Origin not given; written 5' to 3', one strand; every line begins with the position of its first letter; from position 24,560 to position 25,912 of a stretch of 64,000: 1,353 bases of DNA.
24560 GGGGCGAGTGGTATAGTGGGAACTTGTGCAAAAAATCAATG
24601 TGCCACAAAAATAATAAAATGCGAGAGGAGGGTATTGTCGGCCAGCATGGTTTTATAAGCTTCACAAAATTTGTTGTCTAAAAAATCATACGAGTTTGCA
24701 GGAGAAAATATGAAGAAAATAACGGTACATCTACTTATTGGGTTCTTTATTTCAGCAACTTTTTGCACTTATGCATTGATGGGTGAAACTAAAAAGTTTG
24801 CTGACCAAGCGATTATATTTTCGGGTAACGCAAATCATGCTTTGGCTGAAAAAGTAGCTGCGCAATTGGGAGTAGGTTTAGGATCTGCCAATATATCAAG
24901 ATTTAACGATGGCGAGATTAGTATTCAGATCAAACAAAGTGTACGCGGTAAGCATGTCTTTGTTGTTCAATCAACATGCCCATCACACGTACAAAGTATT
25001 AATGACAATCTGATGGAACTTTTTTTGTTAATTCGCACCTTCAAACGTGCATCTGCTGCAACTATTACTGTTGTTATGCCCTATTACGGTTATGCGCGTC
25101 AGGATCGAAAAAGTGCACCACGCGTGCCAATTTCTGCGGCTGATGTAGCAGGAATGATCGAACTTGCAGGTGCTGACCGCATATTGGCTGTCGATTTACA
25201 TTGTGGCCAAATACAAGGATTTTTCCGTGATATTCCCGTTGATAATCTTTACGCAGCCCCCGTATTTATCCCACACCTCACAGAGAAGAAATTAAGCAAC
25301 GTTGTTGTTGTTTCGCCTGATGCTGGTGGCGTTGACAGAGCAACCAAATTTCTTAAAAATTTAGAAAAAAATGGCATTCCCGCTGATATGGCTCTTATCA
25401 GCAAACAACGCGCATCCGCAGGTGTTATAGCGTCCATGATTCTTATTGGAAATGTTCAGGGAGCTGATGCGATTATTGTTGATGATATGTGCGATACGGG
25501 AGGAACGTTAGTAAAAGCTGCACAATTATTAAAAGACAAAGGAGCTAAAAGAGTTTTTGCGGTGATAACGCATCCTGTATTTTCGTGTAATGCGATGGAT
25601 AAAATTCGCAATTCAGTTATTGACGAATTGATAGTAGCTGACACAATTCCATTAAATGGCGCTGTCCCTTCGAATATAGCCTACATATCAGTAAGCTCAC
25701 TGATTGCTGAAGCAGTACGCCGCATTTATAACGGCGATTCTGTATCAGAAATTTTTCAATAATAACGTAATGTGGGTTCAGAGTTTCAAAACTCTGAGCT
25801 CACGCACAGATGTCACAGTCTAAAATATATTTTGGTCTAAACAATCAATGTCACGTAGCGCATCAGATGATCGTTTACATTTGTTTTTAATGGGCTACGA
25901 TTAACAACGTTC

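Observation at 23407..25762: Divergent purine-salvage pair whose products both carry export or anchor signals: NTPase::APRT fusion and PRPP synthetase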

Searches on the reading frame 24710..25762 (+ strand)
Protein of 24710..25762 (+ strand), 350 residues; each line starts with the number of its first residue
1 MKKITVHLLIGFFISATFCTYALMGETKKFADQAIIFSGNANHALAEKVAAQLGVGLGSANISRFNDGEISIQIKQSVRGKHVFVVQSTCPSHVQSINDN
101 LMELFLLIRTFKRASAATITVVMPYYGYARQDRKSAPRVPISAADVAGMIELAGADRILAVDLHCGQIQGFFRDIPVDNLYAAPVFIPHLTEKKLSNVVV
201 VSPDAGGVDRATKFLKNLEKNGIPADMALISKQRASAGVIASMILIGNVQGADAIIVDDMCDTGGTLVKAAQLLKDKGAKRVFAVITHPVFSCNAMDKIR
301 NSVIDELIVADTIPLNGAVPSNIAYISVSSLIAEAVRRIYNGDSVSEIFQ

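Call 3: search_protein_families(library=pfam, proteins=[window:24710-25762:+], max_evalue=0.01)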
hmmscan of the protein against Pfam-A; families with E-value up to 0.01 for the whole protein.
window:24710-25762:+ (350 aa): 4 families
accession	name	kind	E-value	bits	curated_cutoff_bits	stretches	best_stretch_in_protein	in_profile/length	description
PF13793.12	Pribosyltran_N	-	1.5e-50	170.4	25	1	35-154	2-117/117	N-terminal domain of ribose phosphate pyrophosphokinase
PF14572.12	Pribosyl_synth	-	1.7e-28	100.2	27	1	242-349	74-183/184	Phosphoribosyl synthetase-associated domain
PF00156.33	Pribosyltran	-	2.5e-16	59.8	26.3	1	194-287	27-123/158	Phosphoribosyl transferase domain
PF14681.12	UPRTase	-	0.0039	17.1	27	1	249-283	118-154/206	Uracil phosphoribosyltransferase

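Call 4: search_protein_families(library=ncbifam, proteins=[window:24710-25762:+], max_evalue=0.01)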
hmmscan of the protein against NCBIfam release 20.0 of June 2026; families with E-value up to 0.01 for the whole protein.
window:24710-25762:+ (350 aa): 24 families
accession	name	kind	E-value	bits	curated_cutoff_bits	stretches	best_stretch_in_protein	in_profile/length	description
NF002320.0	PRK01259.1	subfamily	1e-120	402.9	297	1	32-350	5-315/316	ribose-phosphate diphosphokinase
TIGR01251.1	ribP_PPkin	subfamily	1e-105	353.1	113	1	36-350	3-309/309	ribose-phosphate diphosphokinase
NF003428.0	PRK04923.1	equivalog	2.9e-101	338.8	536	1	33-349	6-317/319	ribose-phosphate diphosphokinase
NF002758.0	PRK02812.1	equivalog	2.1e-99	332.8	518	1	33-350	21-330/330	ribose-phosphate pyrophosphokinase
NF002618.0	PRK02269.1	equivalog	5.5e-97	325.2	460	1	36-350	8-317/321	ribose-phosphate diphosphokinase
NF002844.0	PRK03092.1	equivalog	7.6e-89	298.2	438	1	31-350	9-323/326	ribose-phosphate diphosphokinase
NF002686.0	PRK02458.1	equivalog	5.9e-88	295.4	506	1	32-350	8-317/323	ribose-phosphate diphosphokinase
NF001815.0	PRK00553.1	equivalog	1.9e-75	254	484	1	33-349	9-321/332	ribose-phosphate pyrophosphokinase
NF002095.0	PRK00934.1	equivalog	1e-62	211.9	296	1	35-337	2-285/287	ribose-phosphate diphosphokinase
NF005299.0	PRK06827.1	subfamily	6.5e-47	160.1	327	1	60-349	58-368/383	phosphoribosylpyrophosphate synthetase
NF005537.0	PRK07199.1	subfamily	1.2e-40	139.5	322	1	35-341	4-295/301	ribose-phosphate diphosphokinase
NF002620.0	PRK02277.1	subfamily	5.4e-05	22.9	115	1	233-308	125-195/201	orotate phosphoribosyltransferase-like protein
NF001097.0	PRK00129.1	equivalog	0.0002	21.2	114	1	225-286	95-159/209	uracil phosphoribosyltransferase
TIGR00336.1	pyrE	equivalog_domain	0.00024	20.9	106.8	1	190-286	48-142/173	orotate phosphoribosyltransferase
TIGR01091.1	upp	equivalog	0.00031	20.5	208.35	1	246-302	117-171/207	uracil phosphoribosyltransferase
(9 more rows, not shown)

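Call 8: find_homologous_proteins(query=window:24710-25762:+)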
Query window:24710-25762:+ (350 aa): 8000 proteins with E <= 0.001 among 8000 candidates; the best 120 are listed.
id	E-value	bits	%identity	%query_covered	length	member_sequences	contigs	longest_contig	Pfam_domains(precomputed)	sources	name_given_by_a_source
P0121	1.0e-222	756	100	100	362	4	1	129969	PF00156.34,PF14572.13,PF13793.13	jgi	jgi:ribose-phosphate pyrophosphokinase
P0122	5.8e-188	642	85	100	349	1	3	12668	PF00156.34,PF14572.13,PF13793.13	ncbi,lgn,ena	-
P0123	4.0e-186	636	84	100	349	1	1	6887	PF00156.34,PF14572.13,PF13793.13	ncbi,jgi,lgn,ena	ncbi:MAG: ribose-phosphate pyrophosphokinase [Candidatus Babeliales bacterium]|jgi:ribose-phosphate 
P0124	5.9e-175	599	80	100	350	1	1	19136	PF00156.34,PF14572.13,PF13793.13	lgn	-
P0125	1.5e-173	594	72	100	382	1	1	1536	PF00156.34,PF14572.13,PF13793.13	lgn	-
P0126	4.9e-173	593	78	100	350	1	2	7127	PF00156.34,PF14572.13,PF13793.13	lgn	-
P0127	8.5e-172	589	79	100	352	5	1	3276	PF00156.34,PF14572.13,PF13793.13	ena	-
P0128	2.5e-171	587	77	100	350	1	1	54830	PF00156.34,PF14572.13,PF13793.13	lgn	-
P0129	1.1e-170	585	78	100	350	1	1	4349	PF00156.34,PF14572.13,PF13793.13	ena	-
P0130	4.2e-169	580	81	93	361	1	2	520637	PF00156.34,PF14572.13,PF13793.13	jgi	jgi:ribose-phosphate pyrophosphokinase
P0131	4.8e-168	576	79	93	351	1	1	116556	PF00156.34,PF14572.13,PF13793.13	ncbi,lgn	-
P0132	2.4e-167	574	77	100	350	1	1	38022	PF00156.34,PF14572.13,PF13793.13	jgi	-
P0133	2.7e-167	574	76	100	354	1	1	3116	PF00156.34,PF14572.13,PF13793.13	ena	-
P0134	9.3e-167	572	75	100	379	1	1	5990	PF00156.34,PF14572.13,PF13793.13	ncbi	-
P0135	2.4e-166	571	77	100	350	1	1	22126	PF00156.34,PF14572.13,PF13793.13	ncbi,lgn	-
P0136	2.4e-165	567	76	100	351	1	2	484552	PF00156.34,PF14572.13,PF13793.13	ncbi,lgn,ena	-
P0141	1.3e-161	555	80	93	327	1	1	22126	PF00156.34,PF14572.13,PF13793.13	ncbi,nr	ncbi:ribose-phosphate pyrophosphokinase [Candidatus Babeliales bacterium]|nr:ribose-phosphate pyroph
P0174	1.3e-140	486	65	100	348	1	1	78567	PF00156.34,PF14572.13,PF13793.13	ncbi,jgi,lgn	-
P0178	1.1e-139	483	69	91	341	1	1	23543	PF00156.34,PF14572.13,PF13793.13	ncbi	-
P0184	2.0e-138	479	66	93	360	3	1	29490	PF00156.34,PF14572.13,PF13793.13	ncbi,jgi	-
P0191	2.5e-137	475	64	97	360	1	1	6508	PF00156.34,PF14572.13,PF13793.13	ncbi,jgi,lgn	-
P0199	5.1e-137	474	64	98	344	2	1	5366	PF00156.34,PF14572.13,PF13793.13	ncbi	-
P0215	9.1e-136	470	61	100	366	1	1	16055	PF00156.34,PF14572.13,PF13793.13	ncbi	-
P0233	4.4e-134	465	65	91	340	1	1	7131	PF00156.34,PF14572.13,PF13793.13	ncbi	-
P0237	1.1e-133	463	66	91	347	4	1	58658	PF00156.34,PF14572.13,PF13793.13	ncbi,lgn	-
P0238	1.3e-133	463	64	91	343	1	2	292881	PF00156.34,PF14572.13,PF13793.13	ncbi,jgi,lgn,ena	jgi:ribose-phosphate pyrophosphokinase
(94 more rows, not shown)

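Call 43: search_protein_representatives(protein=window:24710-25762:+)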
Query: 350 residues. Proteins with E-value up to 0.001 (for the whole library): 23408; up to 1e-10: 12427; up to 1e-30: 3362. The best 150 are listed.
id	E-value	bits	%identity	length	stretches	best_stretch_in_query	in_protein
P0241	9.6e-110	383.1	53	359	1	12-348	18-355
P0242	3.4e-102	358.3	55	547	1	30-349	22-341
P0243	2.9e-96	338.8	57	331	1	36-349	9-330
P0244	4.4e-95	334.9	63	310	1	29-266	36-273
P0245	1.0e-94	333.7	54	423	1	33-349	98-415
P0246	1.4e-93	330.0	50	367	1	28-349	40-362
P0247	1.4e-90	320.1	52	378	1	32-349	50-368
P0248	7.8e-90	317.7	51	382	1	58-347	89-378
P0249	1.6e-89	316.6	51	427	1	30-349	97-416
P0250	4.3e-87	308.7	51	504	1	28-349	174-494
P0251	4.8e-87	308.5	51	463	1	28-349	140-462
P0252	3.4e-86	305.7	51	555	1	31-349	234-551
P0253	3.9e-86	305.5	49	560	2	137-349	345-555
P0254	3.2e-85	302.5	51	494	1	27-349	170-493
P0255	1.3e-84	300.5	50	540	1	36-350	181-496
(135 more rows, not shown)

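Call 56: list_cluster_members(proteins=[P0238, P0136, P0174, P0184, P0237, P0199, P0178, P0215, P0233, P0191])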
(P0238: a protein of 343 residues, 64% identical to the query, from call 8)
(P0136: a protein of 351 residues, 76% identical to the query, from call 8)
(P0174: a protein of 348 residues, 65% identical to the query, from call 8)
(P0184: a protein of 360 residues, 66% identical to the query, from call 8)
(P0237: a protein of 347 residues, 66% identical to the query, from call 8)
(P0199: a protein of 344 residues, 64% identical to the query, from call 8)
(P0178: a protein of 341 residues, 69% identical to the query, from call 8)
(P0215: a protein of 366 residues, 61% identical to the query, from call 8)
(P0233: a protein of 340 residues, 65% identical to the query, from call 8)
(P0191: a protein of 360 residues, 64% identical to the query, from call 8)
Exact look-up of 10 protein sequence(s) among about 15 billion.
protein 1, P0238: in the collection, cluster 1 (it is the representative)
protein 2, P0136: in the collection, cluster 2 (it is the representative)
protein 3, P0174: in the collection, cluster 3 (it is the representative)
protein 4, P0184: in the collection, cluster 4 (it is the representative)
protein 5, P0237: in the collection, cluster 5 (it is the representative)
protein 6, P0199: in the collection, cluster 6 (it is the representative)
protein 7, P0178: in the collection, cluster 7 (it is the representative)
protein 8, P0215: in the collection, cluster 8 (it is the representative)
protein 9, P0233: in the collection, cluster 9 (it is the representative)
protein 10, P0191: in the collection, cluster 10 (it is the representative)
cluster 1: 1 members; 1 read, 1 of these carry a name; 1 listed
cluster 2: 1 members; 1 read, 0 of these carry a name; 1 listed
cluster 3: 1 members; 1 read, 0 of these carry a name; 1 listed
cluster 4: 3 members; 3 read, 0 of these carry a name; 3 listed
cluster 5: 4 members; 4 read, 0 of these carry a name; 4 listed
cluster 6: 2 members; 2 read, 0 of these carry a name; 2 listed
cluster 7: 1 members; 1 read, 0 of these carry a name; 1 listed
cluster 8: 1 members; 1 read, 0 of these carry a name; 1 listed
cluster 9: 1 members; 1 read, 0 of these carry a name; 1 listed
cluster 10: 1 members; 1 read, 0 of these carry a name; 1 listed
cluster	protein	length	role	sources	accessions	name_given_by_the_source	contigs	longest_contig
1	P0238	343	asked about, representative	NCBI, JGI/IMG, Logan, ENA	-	ribose-phosphate pyrophosphokinase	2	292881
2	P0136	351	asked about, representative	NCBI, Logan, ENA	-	-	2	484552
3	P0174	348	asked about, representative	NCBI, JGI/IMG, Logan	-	-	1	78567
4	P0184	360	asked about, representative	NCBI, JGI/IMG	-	-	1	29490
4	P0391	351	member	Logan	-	-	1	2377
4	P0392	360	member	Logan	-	-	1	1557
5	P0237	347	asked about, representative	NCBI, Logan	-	-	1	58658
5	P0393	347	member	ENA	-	-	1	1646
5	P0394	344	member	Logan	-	-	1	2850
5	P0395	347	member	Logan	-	-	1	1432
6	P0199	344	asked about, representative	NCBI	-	-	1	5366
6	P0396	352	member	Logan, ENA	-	-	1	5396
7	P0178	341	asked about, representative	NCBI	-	-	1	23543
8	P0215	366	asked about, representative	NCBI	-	-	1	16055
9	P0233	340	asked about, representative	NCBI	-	-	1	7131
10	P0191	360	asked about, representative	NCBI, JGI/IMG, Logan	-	-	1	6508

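Call 57: find_encoding_contigs(protein=P0238, flank=6000, max_places=1)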
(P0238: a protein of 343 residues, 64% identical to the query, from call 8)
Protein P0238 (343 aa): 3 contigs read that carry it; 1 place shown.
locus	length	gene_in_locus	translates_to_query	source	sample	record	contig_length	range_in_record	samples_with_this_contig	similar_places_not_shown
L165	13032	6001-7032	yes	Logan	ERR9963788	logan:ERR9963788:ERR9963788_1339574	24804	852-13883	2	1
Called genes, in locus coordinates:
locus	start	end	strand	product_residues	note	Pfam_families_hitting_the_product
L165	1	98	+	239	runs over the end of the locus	PF00856:SET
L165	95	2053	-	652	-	PF17804:TSP_NTD, PF00595:PDZ, PF13180:PDZ_2, PF17820:PDZ_6, PF03572:Peptidase_S41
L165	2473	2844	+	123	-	PF00164:Ribosom_S12_S23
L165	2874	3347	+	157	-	PF00177:Ribosomal_S7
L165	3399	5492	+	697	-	PF00009:GTP_EFTU, PF22042:EF-G_D2, PF03144:GTP_EFTU_D2, PF14492:EFG_III, PF16658:RF3_C (weak), PF03764:EFG_IV, PF00679:EFG_C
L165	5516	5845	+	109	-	PF00338:Ribosomal_S10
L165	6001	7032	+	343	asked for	PF13793:Pribosyltran_N, PF00156:Pribosyltran, PF14572:Pribosyl_synth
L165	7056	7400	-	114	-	-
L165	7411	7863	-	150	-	-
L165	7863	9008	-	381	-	PF01098:FTSW_RODA_SPOVE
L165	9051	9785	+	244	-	PF03099:BPL_LplA_LipB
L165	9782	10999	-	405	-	PF07690:MFS_1, PF00083:Sugar_tr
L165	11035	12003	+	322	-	PF00291:PALP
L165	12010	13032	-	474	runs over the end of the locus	PF05028:PARG_cat_C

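Call 58: find_encoding_contigs(protein=P0241, flank=6000, max_places=1)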
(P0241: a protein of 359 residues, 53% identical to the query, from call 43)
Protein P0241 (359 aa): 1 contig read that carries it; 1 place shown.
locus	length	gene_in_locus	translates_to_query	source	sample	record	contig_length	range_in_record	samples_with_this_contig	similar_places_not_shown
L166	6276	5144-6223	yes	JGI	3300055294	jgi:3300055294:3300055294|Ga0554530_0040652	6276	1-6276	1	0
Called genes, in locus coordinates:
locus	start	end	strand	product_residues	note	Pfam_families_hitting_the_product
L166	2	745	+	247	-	?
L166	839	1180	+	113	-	-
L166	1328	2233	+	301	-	PF00483:NTP_transferase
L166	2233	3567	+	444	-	PF03721:UDPG_MGDP_dh_N, PF00984:UDPG_MGDP_dh, PF03720:UDPG_MGDP_dh_C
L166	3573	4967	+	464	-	PF02878:PGM_PMM_I, PF02879:PGM_PMM_II, PF02880:PGM_PMM_III, PF00408:PGM_PMM_IV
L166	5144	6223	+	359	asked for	PF13793:Pribosyltran_N, PF00156:Pribosyltran, PF14572:Pribosyl_synth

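Call 60: find_encoding_contigs(protein=P0130, flank=3000, max_places=1)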
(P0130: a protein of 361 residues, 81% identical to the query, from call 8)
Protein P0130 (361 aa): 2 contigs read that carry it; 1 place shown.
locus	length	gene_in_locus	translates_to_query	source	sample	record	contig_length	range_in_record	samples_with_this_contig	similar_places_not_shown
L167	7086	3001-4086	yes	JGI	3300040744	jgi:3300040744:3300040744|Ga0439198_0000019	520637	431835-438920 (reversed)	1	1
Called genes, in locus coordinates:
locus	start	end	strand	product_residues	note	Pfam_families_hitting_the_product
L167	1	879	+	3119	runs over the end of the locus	-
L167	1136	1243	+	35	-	-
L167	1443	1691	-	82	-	-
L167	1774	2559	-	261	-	PF03807:F420_oxidored, PF14748:P5CR_dimer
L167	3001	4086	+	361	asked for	PF13793:Pribosyltran_N, PF00156:Pribosyltran, PF14572:Pribosyl_synth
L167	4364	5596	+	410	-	PF04851:ResIII (weak), PF00270:DEAD, PF00271:Helicase_C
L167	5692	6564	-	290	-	PF01145:Band_7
